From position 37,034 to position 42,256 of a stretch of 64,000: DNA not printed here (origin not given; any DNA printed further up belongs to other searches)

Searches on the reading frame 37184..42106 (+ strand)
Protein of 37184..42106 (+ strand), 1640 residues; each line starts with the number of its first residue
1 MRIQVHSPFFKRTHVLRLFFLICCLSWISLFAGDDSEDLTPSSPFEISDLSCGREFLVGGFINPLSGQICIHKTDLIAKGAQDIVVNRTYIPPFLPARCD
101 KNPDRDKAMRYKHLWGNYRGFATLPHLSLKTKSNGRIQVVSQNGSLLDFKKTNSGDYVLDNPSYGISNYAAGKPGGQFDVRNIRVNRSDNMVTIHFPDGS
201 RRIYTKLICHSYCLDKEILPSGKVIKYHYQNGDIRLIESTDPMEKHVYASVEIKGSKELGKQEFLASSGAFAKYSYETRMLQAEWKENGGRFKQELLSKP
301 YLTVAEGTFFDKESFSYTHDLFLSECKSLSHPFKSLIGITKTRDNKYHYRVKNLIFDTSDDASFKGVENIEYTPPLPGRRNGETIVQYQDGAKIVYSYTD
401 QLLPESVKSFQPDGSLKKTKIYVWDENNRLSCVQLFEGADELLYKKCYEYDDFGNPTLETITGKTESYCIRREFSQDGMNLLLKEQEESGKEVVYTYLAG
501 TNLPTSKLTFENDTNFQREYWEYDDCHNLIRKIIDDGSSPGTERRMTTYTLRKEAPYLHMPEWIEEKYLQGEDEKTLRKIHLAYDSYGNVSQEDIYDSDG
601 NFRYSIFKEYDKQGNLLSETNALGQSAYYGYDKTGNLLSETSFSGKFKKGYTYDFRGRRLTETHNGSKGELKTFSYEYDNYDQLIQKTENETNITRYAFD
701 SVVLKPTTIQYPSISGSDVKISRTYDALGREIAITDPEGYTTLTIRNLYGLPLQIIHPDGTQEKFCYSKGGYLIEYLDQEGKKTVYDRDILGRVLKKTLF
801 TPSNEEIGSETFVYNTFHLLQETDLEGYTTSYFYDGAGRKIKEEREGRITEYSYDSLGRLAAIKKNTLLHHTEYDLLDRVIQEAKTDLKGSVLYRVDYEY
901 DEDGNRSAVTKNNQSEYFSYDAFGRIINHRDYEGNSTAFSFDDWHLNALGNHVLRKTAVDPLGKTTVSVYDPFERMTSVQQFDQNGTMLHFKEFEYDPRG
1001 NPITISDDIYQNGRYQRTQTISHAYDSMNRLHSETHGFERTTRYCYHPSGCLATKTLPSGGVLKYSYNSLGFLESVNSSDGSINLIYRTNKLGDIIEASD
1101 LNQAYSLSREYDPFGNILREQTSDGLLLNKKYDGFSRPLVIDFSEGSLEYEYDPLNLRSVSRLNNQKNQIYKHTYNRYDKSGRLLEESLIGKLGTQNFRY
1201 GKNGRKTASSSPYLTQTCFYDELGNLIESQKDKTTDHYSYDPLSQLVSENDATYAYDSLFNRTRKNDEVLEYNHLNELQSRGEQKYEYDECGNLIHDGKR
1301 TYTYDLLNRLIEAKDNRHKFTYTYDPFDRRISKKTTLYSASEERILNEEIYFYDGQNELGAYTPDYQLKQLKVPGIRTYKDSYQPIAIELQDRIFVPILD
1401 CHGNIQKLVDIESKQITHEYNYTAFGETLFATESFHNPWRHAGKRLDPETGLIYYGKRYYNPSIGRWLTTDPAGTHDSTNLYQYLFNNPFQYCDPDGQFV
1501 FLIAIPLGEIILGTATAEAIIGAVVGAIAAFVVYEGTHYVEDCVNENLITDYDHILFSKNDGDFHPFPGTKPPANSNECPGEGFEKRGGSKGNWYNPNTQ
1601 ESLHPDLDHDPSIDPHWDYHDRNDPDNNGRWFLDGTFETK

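Call 32: search_protein_families(library=pfam, proteins=[window:37184-42106:+], max_evalue=0.001)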
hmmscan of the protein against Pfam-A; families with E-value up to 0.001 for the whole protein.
window:37184-42106:+ (1640 aa): 2 families
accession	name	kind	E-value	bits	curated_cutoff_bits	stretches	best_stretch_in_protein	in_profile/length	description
PF05593.20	RHS_repeat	-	5.2e-52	173.8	22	2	610-645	1-36/38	RHS Repeat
PF15535.12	Ntox37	-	0.00037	21.5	27.8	1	1577-1624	25-69/78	Bacterial toxin 37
